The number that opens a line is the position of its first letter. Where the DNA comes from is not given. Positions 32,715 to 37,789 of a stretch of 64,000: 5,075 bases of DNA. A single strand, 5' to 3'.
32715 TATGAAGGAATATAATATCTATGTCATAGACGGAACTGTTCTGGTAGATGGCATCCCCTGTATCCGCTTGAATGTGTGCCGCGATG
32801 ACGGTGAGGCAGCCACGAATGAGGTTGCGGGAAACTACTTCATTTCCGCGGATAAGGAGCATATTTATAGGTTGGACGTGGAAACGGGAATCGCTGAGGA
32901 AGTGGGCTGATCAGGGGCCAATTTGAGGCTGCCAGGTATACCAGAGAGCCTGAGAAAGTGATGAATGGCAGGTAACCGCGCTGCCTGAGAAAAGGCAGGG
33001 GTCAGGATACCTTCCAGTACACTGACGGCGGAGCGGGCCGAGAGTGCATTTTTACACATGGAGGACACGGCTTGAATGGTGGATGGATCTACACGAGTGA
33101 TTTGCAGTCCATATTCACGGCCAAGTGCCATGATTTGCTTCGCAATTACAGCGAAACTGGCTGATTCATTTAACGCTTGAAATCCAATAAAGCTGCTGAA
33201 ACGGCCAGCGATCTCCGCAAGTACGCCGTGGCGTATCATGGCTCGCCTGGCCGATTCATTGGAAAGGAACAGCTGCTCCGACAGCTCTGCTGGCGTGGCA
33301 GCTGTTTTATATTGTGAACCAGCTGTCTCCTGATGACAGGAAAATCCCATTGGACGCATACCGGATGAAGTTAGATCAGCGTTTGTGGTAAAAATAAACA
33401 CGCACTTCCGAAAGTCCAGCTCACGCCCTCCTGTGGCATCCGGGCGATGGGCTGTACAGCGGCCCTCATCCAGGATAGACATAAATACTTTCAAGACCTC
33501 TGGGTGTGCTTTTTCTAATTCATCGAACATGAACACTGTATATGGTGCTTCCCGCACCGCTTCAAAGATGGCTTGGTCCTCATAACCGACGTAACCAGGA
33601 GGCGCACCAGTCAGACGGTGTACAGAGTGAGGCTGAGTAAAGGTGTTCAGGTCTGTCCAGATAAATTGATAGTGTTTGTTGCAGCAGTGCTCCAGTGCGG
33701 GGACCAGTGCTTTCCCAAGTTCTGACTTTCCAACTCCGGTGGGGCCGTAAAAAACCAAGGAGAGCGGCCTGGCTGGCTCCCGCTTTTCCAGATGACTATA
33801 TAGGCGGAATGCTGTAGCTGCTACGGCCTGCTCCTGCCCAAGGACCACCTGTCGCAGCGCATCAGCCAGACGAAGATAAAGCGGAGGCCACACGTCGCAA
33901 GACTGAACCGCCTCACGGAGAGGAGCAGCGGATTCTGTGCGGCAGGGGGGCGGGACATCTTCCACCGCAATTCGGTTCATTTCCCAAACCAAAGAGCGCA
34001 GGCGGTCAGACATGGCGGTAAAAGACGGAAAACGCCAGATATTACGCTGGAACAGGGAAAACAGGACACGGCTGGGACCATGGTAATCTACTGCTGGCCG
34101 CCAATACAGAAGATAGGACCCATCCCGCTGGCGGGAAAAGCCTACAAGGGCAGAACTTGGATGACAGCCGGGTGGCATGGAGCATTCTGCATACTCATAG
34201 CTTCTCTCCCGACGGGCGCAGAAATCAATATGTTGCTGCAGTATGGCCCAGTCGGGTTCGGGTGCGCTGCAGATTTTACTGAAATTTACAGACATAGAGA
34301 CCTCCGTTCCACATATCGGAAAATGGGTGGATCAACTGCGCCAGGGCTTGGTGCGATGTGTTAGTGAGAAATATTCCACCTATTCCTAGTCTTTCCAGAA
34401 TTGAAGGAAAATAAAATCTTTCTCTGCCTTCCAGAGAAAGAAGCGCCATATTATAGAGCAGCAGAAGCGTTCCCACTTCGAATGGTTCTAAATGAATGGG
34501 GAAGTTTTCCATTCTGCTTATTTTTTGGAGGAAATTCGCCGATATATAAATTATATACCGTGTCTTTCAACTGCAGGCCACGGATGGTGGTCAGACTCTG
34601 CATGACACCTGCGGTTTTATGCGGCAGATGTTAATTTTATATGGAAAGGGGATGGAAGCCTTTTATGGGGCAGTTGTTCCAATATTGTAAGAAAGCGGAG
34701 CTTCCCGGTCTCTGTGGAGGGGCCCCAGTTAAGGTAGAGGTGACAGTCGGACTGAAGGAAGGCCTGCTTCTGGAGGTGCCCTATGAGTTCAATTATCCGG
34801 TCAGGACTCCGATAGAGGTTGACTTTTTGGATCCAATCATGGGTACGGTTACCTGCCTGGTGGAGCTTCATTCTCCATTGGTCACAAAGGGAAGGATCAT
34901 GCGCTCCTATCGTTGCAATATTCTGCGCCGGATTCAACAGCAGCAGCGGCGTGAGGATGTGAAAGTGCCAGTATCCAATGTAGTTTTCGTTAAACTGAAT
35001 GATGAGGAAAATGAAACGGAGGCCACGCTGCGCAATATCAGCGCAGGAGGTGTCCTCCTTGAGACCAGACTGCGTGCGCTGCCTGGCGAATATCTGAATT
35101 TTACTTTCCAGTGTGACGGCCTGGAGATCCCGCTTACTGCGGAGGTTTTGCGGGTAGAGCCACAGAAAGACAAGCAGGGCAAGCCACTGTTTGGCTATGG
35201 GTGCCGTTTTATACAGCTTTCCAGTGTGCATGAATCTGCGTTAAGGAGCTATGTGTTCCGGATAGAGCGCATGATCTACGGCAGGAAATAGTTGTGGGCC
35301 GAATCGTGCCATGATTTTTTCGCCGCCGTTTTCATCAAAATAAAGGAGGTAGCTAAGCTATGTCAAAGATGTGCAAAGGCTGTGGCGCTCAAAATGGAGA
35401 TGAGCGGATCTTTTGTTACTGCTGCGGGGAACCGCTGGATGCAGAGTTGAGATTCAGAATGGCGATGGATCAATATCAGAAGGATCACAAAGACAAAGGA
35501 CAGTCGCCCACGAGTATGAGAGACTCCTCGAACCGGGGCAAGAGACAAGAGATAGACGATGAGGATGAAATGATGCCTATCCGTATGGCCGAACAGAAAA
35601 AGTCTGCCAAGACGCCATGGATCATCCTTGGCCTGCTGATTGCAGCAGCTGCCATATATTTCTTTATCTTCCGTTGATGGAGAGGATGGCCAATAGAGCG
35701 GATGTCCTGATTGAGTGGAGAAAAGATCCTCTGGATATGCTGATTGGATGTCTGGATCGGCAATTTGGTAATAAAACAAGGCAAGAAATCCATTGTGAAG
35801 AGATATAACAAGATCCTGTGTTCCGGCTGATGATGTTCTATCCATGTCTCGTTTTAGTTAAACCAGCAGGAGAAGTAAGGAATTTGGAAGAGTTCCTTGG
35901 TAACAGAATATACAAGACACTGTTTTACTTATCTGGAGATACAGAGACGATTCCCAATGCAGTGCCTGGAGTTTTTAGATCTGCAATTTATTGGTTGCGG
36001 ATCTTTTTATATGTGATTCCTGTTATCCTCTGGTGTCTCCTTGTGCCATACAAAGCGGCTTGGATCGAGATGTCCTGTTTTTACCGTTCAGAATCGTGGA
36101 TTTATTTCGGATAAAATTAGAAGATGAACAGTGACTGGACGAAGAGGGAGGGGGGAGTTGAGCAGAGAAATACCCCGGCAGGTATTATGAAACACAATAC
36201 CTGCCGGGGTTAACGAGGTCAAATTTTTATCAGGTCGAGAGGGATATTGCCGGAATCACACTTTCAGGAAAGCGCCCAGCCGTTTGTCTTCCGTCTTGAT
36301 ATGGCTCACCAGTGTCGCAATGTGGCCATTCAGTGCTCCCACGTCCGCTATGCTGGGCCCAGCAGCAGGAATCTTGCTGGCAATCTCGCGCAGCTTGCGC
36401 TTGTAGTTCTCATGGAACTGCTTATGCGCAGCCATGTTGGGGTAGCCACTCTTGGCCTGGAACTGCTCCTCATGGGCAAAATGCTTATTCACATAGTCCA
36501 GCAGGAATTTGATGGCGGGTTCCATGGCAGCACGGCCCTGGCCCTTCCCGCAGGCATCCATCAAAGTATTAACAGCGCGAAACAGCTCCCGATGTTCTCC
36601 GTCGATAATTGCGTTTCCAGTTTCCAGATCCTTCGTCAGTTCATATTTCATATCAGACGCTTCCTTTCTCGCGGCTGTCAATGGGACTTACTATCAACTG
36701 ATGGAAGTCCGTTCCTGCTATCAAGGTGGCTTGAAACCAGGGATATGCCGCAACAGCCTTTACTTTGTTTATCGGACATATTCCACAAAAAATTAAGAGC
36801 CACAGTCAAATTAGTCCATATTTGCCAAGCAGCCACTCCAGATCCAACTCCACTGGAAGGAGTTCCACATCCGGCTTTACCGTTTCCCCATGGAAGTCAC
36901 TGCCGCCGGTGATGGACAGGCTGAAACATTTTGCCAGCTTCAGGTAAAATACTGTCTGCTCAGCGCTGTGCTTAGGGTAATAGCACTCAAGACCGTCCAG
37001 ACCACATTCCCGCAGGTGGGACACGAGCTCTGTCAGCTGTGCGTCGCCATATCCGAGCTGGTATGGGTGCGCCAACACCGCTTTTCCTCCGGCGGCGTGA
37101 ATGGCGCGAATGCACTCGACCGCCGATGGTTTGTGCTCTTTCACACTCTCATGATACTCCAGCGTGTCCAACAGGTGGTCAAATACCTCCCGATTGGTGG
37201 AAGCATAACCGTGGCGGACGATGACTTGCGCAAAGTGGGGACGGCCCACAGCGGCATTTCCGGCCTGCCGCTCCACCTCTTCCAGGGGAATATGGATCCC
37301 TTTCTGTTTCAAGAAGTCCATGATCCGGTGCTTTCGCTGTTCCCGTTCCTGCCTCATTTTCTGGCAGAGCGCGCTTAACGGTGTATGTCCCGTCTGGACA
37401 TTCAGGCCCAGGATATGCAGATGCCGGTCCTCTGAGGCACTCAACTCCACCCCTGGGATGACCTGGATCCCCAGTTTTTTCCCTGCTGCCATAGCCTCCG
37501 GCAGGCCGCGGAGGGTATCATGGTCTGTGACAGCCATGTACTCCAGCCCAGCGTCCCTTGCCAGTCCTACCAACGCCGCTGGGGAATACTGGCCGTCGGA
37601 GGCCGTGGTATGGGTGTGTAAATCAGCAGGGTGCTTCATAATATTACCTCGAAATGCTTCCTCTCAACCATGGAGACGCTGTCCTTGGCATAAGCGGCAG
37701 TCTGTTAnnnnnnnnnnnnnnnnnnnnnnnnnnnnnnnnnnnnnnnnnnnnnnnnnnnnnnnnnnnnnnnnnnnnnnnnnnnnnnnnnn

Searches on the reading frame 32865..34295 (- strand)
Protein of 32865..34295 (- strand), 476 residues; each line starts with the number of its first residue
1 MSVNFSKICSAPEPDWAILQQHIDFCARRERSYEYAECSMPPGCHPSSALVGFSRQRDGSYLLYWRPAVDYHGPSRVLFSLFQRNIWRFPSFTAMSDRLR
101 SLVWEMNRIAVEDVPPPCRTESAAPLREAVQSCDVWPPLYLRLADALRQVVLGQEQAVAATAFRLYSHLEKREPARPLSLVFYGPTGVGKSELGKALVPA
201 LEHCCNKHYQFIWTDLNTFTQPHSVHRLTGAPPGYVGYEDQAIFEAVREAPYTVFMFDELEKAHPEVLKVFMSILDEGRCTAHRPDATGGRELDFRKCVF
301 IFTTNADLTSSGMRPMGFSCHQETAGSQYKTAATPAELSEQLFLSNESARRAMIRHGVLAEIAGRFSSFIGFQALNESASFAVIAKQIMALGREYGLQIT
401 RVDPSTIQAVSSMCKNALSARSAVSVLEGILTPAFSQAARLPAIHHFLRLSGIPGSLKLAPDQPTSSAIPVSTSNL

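Call 41: search_protein_families(library=pfam, proteins=[window:32865-34295:-], max_evalue=0.001)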
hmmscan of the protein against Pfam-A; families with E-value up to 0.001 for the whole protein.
window:32865-34295:- (476 aa): 4 families
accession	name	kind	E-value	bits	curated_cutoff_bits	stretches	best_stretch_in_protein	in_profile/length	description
PF07724.20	AAA_2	-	9.3e-31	107.5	27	1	179-313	5-132/166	AAA domain (Cdc48 subfamily)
PF07728.20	AAA_5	-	2.6e-09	37.6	22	1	180-305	2-122/139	AAA domain (dynein-related subfamily)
PF00004.35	AAA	-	5.4e-05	24.1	21.2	1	181-305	2-109/131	ATPase family associated with various cellular activities (AAA)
PF06309.17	Torsin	-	0.00017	22.1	27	1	139-201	15-77/127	Torsin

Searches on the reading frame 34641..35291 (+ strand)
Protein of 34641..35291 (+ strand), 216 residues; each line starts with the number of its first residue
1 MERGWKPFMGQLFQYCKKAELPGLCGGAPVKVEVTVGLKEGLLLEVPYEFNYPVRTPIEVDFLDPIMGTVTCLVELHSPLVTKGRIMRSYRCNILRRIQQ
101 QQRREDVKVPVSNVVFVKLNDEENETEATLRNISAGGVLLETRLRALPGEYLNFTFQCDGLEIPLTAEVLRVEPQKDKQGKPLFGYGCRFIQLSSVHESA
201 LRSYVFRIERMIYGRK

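Call 41: search_protein_families(library=pfam, proteins=[window:34641-35291:+], max_evalue=0.001)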
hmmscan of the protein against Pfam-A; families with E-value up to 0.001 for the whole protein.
window:34641-35291:+ (216 aa): 1 family
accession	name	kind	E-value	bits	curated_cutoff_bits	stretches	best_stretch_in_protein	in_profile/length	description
PF07238.19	PilZ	-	3.7e-17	63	22.5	1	102-207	1-102/102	PilZ domain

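Call 43: search_protein_families(library=ncbifam, proteins=[window:34641-35291:+], max_evalue=0.001)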
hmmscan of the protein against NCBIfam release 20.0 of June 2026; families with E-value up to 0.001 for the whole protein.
window:34641-35291:+ (216 aa): 1 family
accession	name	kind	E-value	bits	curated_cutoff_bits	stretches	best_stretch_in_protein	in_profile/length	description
TIGR02266.1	gmx_TIGR02266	paralog_domain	2.4e-11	43.7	68.7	1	115-205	6-95/96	TIGR02266 family protein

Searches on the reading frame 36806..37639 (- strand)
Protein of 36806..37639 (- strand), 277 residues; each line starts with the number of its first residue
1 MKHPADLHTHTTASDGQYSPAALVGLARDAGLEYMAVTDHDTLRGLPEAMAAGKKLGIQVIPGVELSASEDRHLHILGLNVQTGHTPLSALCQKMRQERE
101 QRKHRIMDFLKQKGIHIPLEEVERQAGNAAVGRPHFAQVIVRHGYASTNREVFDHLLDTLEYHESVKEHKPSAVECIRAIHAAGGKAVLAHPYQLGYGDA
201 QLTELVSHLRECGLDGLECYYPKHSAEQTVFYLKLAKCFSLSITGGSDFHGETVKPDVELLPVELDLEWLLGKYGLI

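Call 41: search_protein_families(library=pfam, proteins=[window:36806-37639:-], max_evalue=0.001)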
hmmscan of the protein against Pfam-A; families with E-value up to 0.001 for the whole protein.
window:36806-37639:- (277 aa): 1 family
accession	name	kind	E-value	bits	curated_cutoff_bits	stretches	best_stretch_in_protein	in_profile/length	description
PF02811.25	PHP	-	4.9e-14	53.4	26.4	1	6-112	1-113/164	PHP domain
